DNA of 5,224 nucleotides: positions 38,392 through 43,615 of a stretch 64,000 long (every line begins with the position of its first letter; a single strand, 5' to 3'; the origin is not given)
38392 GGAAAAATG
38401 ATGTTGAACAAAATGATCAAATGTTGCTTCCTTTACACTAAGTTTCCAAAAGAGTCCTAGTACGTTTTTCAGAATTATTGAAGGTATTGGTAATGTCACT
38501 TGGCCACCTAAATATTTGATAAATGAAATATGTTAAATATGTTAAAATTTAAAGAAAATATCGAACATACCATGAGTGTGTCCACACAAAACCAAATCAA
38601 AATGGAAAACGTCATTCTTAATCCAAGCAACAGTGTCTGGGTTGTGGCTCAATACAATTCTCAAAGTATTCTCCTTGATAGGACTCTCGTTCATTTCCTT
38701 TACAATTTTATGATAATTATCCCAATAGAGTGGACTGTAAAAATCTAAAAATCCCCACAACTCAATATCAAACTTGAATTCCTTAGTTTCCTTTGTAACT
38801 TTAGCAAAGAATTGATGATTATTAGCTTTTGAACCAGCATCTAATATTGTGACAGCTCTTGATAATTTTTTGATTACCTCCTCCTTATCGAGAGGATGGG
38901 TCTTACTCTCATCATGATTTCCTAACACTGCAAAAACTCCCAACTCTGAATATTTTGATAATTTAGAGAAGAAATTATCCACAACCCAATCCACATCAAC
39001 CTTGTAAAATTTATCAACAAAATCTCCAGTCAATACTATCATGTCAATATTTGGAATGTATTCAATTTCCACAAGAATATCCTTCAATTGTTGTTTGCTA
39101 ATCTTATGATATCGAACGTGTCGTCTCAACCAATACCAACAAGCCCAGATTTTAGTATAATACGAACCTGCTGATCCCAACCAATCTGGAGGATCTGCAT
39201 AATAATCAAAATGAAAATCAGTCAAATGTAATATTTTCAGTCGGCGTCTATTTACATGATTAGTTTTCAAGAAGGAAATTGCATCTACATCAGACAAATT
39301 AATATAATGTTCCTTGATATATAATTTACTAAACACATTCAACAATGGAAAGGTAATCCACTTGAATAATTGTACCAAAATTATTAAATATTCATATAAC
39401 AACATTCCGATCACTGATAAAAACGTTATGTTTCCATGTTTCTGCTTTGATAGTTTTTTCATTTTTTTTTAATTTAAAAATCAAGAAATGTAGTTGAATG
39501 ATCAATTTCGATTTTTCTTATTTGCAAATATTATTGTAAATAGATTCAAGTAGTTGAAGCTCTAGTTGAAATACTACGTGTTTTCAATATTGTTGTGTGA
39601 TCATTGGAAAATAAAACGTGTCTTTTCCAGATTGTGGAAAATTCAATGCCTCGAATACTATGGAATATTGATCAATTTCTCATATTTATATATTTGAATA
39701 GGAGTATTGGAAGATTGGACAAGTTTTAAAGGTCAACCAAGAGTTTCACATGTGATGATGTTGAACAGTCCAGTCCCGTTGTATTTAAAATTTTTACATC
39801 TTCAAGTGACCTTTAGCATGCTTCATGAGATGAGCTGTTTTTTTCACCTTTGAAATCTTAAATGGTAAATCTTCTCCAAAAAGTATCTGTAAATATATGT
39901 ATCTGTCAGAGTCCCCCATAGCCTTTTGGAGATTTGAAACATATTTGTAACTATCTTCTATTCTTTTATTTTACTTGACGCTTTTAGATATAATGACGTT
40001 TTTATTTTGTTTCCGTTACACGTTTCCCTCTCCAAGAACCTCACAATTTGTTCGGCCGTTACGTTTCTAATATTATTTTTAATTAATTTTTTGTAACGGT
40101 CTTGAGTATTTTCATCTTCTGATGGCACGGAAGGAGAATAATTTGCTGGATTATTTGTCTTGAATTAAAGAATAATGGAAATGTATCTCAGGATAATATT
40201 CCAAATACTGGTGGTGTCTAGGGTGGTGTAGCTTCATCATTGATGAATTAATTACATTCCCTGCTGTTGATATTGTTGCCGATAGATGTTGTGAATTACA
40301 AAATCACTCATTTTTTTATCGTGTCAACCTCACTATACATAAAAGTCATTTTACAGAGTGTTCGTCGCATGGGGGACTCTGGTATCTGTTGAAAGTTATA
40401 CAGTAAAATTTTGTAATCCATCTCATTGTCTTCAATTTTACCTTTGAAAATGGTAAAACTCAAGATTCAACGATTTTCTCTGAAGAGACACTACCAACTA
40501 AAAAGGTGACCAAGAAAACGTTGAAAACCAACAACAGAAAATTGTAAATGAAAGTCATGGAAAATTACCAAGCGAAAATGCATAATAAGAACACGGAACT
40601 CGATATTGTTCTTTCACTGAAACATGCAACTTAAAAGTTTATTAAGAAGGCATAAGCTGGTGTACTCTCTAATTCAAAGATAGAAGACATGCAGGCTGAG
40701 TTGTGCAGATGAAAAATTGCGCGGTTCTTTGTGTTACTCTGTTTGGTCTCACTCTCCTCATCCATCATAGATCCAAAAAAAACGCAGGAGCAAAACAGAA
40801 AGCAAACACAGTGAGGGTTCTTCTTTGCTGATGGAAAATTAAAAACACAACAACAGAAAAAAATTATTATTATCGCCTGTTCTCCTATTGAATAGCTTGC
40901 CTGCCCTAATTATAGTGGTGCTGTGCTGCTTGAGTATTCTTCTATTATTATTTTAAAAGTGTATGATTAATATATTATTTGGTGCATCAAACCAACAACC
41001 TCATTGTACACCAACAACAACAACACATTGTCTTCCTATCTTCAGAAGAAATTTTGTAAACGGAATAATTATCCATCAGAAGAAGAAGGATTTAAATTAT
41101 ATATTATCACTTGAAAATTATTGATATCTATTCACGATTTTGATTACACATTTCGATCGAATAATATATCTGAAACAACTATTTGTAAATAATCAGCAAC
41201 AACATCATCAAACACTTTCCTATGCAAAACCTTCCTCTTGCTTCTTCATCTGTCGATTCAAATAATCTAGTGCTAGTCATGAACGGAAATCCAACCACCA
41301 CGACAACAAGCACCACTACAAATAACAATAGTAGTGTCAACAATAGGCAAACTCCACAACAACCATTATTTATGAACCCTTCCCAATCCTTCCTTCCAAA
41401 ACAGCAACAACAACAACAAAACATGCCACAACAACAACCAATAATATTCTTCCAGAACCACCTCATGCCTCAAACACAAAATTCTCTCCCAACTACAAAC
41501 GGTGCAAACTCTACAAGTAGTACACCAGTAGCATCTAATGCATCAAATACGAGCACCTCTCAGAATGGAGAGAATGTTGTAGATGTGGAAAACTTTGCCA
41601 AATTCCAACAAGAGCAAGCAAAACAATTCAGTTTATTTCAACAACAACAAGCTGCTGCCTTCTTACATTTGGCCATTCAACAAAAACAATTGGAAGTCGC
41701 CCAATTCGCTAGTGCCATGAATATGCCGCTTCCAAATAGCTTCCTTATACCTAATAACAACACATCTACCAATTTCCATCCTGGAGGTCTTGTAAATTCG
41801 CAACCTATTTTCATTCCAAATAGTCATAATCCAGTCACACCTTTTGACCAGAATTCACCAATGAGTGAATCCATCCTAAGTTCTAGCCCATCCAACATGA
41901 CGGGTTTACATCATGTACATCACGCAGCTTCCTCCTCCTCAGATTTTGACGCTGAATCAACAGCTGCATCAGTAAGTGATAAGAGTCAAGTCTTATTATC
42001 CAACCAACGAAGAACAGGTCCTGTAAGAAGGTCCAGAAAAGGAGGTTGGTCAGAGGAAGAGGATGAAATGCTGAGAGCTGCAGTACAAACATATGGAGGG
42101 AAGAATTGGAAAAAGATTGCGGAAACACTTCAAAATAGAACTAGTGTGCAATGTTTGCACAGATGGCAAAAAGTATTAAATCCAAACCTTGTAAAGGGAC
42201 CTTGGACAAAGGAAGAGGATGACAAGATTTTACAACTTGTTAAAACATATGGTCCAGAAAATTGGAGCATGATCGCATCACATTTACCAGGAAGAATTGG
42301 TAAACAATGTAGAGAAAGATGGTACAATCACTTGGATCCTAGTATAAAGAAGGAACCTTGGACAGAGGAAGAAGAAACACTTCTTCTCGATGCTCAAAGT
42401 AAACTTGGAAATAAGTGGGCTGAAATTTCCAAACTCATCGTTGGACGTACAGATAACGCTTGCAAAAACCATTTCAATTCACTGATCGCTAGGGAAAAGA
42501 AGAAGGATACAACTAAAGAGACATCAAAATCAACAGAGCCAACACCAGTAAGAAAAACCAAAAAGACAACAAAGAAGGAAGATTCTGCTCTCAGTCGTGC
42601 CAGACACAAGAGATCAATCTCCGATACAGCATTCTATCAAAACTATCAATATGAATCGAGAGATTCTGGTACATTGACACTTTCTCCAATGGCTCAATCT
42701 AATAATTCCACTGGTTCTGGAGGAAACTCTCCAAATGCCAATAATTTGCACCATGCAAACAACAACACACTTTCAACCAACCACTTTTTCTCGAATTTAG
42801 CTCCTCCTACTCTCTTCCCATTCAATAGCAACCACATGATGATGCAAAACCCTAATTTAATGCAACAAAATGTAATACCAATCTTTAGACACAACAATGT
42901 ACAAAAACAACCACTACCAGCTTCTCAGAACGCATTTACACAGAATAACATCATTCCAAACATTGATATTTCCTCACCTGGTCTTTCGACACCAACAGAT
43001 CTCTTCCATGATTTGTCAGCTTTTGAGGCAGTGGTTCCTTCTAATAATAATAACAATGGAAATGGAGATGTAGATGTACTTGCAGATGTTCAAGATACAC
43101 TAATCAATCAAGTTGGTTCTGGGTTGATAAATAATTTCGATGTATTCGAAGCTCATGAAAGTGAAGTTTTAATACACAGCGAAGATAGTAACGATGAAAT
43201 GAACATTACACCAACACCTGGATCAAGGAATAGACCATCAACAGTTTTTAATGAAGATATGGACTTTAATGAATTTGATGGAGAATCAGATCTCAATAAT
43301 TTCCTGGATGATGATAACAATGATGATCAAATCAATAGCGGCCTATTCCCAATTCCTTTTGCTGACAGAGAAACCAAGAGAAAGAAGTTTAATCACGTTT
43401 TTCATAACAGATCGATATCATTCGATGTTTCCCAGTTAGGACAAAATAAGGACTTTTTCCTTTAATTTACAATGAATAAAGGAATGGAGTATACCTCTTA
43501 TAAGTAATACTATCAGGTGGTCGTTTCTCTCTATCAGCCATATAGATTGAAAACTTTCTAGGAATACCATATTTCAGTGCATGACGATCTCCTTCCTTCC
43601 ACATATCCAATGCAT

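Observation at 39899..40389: hAT-like MITE with a perfect 8-bp TSD in a divergent promoter region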

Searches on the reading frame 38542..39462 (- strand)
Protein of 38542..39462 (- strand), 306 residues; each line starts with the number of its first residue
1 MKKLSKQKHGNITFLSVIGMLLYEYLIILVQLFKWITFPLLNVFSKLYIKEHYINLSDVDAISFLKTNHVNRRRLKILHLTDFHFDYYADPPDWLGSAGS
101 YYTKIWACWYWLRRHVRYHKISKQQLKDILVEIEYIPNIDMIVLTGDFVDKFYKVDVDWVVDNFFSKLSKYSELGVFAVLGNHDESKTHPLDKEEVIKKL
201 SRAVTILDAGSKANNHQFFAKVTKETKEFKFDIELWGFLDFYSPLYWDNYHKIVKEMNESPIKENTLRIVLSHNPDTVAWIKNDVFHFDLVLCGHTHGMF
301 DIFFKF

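Call 40: search_protein_families(library=pfam, proteins=[window:38542-39462:-], max_evalue=0.001)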
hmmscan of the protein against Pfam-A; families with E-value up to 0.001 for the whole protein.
window:38542-39462:- (306 aa): 1 family
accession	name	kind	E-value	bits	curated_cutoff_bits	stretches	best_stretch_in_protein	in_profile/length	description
PF00149.33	Metallophos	-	1.8e-14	55.1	21.5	1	75-298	1-190/191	Calcineurin-like phosphoesterase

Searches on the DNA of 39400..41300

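Call 21: search_rna_families(source=window, start=39400, end=41300, threshold=evalue, max_evalue=1)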
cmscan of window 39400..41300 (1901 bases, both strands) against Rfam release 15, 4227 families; matches with E-value up to 1: 0.
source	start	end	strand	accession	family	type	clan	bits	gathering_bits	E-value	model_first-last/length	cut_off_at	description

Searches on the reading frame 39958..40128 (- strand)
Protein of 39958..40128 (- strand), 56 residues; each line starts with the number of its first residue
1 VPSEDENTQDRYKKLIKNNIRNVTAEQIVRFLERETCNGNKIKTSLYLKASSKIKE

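Call 23: find_encoding_contigs(protein=window:39958-40128:-, flank=3000, max_places=10)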
Protein window:39958-40128:- (56 aa): no gene with exactly this product is on record in the collection.
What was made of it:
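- Tried and rejected: An exact look-up of the 56-aa ORF found nothing (call 23).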

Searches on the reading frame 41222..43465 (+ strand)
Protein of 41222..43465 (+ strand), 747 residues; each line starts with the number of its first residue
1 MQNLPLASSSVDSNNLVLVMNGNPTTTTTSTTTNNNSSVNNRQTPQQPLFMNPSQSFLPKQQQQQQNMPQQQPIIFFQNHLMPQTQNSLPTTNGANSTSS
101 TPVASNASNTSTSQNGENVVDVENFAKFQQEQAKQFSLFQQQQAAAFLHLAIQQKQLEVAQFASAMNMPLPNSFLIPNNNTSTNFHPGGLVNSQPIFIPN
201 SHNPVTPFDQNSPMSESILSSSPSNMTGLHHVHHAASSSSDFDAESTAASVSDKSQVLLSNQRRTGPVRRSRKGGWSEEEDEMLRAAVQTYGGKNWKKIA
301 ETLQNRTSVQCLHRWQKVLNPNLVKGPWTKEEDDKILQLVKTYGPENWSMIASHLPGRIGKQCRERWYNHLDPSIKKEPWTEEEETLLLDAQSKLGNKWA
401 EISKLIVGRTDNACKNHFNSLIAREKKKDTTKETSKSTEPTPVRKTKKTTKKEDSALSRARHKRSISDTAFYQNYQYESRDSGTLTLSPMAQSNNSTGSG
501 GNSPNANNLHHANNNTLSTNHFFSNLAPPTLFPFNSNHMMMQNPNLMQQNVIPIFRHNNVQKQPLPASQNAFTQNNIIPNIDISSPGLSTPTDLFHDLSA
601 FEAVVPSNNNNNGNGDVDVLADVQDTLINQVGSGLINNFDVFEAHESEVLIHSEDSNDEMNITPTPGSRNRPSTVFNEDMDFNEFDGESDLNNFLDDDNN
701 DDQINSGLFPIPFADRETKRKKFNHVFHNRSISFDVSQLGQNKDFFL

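Call 9: find_encoding_contigs(protein=window:41222-43465:+, flank=10000, max_places=6)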
Protein window:41222-43465:+ (747 aa): no gene with exactly this product is on record in the collection.

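Call 40: search_protein_families(library=pfam, proteins=[window:41222-43465:+], max_evalue=0.001)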
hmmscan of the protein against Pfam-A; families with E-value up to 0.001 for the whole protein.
window:41222-43465:+ (747 aa): 5 families
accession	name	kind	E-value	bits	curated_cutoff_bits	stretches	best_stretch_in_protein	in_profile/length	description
PF00249.37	Myb_DNA-binding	-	2.2e-54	181.8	24.4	3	325-371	1-46/46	Myb-like DNA-binding domain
PF13921.12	Myb_DNA-bind_6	-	1.6e-45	153.5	22.9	3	328-385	1-57/60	Myb-like DNA-binding domain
PF15963.11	Myb_DNA-bind_7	-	3e-07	30.6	31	0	375-453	6-82/88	Myb DNA-binding like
PF09111.16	SLIDE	-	0.00011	22.7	24.8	0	270-305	46-83/116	SLIDE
PF21227.3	Myb_DNA-binding_7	-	0.00019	21.7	27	0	328-367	1-42/49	Myb-like DNA-binding domain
